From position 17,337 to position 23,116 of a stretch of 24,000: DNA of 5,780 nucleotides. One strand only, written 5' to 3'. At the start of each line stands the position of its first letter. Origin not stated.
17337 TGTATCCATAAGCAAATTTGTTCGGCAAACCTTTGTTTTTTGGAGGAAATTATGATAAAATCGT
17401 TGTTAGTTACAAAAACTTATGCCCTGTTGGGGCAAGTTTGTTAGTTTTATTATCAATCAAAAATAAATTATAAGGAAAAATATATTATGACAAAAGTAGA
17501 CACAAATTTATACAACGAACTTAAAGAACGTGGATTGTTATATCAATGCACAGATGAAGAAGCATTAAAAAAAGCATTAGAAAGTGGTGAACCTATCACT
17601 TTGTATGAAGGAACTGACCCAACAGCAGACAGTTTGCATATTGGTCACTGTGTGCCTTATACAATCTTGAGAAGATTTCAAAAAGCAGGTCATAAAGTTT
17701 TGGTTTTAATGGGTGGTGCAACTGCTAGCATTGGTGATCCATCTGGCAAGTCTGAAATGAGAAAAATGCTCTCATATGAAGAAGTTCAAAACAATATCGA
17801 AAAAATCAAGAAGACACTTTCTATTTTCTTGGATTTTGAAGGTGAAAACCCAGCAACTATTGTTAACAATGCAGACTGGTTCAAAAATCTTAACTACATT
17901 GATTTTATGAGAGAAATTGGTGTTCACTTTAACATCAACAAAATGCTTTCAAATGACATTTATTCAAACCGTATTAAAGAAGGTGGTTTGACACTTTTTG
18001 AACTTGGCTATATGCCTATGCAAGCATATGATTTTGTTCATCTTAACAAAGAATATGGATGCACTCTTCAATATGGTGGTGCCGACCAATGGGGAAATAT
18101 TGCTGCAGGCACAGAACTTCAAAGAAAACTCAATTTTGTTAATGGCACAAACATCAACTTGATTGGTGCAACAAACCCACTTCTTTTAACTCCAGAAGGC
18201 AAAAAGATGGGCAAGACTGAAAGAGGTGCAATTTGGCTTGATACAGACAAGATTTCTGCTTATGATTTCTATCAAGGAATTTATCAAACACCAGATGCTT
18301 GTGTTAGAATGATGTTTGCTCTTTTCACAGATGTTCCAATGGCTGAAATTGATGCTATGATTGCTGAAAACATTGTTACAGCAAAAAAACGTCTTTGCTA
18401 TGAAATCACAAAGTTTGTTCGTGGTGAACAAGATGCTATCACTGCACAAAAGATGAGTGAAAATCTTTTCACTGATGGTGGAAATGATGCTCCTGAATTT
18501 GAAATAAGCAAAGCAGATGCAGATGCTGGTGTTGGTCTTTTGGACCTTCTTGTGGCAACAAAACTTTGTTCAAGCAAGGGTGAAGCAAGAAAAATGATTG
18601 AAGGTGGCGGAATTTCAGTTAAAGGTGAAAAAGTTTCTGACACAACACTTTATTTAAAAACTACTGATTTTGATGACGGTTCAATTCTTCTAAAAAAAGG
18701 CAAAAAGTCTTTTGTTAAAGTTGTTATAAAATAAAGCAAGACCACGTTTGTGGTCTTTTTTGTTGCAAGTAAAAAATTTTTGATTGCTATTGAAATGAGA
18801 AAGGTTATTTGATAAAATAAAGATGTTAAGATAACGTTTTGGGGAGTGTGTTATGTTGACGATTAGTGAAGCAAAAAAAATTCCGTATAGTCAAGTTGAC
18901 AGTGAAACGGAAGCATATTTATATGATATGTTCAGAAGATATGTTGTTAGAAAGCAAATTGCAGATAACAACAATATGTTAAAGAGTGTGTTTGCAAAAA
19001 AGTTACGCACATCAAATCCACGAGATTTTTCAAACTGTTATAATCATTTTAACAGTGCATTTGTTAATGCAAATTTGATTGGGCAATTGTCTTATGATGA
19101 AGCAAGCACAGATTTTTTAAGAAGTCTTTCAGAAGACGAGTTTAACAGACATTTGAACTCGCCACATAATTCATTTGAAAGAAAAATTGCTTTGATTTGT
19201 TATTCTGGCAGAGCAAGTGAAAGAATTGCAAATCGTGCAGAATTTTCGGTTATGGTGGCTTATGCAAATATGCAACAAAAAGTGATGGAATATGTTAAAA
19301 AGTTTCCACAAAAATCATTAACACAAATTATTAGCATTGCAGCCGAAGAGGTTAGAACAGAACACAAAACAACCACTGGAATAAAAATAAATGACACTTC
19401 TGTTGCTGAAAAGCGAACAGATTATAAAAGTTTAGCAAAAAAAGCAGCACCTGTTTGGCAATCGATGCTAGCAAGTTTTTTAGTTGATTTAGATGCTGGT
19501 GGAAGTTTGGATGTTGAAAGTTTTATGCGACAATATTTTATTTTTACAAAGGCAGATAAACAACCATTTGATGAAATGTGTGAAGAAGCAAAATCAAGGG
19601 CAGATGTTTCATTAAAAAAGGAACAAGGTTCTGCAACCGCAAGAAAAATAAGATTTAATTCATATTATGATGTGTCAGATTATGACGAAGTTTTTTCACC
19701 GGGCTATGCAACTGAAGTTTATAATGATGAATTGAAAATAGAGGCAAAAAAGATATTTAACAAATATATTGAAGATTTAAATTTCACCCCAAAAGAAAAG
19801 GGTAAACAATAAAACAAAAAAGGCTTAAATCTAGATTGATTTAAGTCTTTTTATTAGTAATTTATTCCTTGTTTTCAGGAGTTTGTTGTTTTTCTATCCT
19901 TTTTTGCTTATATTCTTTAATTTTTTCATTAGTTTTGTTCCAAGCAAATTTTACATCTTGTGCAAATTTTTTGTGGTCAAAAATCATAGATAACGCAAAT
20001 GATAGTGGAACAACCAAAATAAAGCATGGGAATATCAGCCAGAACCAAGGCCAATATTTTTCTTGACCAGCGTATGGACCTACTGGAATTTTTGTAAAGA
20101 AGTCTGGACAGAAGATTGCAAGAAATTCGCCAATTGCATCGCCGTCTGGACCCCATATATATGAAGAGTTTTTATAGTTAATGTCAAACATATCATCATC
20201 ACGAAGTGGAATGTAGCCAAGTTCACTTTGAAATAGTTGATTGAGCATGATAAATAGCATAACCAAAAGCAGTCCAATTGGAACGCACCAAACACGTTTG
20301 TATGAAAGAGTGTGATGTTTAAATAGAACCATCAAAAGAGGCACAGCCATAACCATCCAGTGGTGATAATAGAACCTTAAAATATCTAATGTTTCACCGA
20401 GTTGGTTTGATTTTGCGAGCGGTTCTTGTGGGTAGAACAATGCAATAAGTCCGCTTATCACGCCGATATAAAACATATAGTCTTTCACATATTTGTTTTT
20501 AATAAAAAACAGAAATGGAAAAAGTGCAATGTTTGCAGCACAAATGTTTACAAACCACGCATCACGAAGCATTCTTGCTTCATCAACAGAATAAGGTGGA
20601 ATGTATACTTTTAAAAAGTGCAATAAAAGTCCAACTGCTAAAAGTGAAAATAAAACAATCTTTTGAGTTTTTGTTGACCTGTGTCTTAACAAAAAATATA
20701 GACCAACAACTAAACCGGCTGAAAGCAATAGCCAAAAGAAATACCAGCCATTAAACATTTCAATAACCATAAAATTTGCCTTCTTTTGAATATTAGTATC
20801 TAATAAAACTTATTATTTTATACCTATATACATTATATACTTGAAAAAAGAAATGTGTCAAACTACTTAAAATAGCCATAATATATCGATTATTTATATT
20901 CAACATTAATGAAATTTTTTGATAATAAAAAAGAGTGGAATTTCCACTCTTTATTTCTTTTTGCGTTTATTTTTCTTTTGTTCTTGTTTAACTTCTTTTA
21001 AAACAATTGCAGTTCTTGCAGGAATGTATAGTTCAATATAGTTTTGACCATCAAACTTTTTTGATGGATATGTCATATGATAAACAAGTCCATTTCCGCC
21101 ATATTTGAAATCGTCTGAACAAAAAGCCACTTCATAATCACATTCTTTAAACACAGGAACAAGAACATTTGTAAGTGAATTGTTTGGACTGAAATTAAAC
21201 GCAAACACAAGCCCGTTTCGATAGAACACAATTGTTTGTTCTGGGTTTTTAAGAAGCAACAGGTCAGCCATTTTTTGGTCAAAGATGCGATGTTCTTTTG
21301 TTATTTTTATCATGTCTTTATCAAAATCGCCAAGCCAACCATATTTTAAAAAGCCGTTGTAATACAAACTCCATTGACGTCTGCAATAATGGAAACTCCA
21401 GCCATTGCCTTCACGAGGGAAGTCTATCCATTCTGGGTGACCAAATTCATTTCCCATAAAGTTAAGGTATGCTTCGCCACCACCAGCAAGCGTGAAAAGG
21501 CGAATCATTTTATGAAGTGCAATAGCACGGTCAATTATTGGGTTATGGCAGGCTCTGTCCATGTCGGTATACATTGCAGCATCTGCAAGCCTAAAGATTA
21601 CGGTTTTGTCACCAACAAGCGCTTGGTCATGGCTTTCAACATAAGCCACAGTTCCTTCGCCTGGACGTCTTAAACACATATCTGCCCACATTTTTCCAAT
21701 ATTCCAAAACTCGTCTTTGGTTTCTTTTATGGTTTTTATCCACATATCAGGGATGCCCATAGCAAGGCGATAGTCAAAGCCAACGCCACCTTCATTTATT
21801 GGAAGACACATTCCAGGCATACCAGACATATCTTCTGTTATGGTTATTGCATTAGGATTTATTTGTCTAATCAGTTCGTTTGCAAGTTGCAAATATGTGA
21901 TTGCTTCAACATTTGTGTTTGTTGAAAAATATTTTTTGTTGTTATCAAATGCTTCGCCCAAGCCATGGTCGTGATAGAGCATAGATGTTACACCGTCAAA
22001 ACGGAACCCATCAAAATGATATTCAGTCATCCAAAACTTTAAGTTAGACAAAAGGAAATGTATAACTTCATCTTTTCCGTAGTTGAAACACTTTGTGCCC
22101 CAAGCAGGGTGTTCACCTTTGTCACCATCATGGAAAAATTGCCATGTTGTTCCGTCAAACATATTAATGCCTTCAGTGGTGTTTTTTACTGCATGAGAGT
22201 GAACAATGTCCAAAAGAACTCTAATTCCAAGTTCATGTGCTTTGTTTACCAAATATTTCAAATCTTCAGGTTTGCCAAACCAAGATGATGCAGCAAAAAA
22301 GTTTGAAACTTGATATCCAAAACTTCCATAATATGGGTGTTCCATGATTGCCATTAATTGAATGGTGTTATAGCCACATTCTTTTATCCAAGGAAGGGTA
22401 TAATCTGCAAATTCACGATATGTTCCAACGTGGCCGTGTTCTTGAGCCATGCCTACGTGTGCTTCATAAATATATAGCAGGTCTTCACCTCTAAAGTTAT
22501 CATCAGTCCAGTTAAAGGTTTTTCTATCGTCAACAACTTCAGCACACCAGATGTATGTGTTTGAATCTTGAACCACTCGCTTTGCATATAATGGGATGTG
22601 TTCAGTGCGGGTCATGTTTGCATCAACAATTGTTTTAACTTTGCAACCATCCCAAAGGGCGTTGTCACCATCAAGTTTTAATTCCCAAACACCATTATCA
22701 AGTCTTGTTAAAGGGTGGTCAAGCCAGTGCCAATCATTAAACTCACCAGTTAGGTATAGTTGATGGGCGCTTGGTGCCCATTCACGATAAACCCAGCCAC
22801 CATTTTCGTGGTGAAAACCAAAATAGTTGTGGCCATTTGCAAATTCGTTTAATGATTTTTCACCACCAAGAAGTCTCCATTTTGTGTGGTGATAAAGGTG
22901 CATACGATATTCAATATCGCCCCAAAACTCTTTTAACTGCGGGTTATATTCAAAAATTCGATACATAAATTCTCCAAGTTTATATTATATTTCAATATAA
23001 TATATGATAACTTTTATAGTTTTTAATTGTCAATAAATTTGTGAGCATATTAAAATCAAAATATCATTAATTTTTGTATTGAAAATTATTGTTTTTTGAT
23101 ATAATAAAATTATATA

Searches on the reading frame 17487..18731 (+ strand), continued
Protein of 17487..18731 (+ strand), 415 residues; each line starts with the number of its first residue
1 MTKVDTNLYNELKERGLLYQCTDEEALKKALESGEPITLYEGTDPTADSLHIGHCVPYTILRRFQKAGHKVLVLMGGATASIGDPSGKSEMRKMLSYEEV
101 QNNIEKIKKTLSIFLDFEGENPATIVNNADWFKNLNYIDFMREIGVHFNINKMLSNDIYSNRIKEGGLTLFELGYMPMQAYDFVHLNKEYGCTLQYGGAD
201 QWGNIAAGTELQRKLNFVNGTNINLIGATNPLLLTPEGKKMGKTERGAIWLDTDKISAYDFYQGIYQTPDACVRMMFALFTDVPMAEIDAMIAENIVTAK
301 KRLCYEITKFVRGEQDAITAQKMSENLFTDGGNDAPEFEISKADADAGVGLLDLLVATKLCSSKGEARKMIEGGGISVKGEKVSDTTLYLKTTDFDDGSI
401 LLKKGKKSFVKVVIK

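Call 30: find_encoding_contigs(protein=P0090, flank=1000, max_places=1)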
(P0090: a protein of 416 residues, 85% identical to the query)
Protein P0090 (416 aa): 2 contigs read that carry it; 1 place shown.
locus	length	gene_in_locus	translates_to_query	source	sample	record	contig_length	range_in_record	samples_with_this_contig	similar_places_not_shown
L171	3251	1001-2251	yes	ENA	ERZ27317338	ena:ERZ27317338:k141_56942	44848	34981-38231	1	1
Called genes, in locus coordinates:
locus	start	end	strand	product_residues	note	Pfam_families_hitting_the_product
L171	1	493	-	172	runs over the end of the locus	PF04892:VanZ-LLP1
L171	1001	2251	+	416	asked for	PF00579:tRNA-synt_1b, PF22421:SYY_C-terminal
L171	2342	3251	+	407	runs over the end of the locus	-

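Call 31: find_encoding_contigs(protein=P0021, flank=1000, max_places=1)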
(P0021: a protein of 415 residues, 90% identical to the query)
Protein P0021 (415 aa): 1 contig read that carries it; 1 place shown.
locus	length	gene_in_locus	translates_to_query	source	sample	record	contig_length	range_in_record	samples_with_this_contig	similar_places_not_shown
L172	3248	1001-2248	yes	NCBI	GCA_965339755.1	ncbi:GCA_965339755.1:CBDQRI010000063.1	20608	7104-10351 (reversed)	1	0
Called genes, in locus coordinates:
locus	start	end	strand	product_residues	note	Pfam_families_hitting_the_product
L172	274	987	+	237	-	-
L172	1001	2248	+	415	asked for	PF00579:tRNA-synt_1b, PF22421:SYY_C-terminal, PF01479:S4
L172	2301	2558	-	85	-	PF07866:DUF1653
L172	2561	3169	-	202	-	PF02557:VanY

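Call 32: find_encoding_contigs(protein=P0032, flank=1000, max_places=1)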
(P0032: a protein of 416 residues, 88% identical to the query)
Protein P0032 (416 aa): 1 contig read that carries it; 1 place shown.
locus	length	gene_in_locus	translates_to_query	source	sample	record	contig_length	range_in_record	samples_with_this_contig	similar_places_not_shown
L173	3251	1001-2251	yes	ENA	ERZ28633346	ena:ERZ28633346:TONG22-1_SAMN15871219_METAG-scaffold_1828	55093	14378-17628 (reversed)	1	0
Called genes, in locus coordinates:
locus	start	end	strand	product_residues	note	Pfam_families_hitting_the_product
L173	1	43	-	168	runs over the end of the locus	PF02834:LigT_PEase (faint), PF13563:2_5_RNA_ligase2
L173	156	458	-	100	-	-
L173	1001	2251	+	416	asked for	PF00579:tRNA-synt_1b, PF22421:SYY_C-terminal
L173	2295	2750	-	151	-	PF00293:NUDIX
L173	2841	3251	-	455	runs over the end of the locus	PF01595:CNNM, PF00571:CBS, PF03471:CorC_HlyC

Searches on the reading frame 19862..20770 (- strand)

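Call 58: search_protein_families(library=pfam, proteins=[window:19862-20770:-], max_evalue=0.00001)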
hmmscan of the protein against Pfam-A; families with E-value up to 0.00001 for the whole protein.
window:19862-20770:- (302 aa): 1 family
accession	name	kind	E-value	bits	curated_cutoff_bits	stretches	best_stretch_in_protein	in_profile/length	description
PF14808.11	TMEM164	-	4.8e-12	46.3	25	1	6-188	2-183/217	TMEM164 family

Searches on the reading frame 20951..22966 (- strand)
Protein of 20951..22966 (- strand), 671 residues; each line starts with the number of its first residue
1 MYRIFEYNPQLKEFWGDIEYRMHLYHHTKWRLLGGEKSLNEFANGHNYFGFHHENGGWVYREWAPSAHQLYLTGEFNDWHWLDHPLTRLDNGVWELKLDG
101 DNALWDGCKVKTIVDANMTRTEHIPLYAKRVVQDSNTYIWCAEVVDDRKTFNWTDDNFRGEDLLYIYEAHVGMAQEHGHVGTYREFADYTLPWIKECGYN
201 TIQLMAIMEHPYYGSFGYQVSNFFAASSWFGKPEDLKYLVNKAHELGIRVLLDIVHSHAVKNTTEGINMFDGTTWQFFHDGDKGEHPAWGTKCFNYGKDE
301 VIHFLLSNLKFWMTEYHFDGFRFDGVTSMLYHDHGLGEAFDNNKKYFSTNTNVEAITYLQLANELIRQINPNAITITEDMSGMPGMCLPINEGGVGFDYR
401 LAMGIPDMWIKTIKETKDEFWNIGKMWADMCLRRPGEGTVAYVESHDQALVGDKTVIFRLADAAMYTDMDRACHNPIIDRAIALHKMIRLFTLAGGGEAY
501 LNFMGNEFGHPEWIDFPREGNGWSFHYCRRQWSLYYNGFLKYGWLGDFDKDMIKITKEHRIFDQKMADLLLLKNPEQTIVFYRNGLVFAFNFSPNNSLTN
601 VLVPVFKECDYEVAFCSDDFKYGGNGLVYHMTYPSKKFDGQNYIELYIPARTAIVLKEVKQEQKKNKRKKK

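Call 58: search_protein_families(library=pfam, proteins=[window:20951-22966:-], max_evalue=0.00001)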
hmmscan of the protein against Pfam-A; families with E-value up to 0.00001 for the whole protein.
window:20951-22966:- (671 aa): 3 families
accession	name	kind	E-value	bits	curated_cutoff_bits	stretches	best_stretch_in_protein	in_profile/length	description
PF00128.31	Alpha-amylase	-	1.8e-18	67.4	22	1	191-279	25-115/446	Alpha amylase, catalytic domain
PF02922.24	CBM_48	-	2.5e-11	44.2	22.4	1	49-115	2-69/83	Carbohydrate-binding module 48 (Isoamylase N-terminal domain)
PF02806.24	Alpha-amylase_C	-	2.8e-11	44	21.2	1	575-657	8-93/95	Alpha amylase, C-terminal all-beta domain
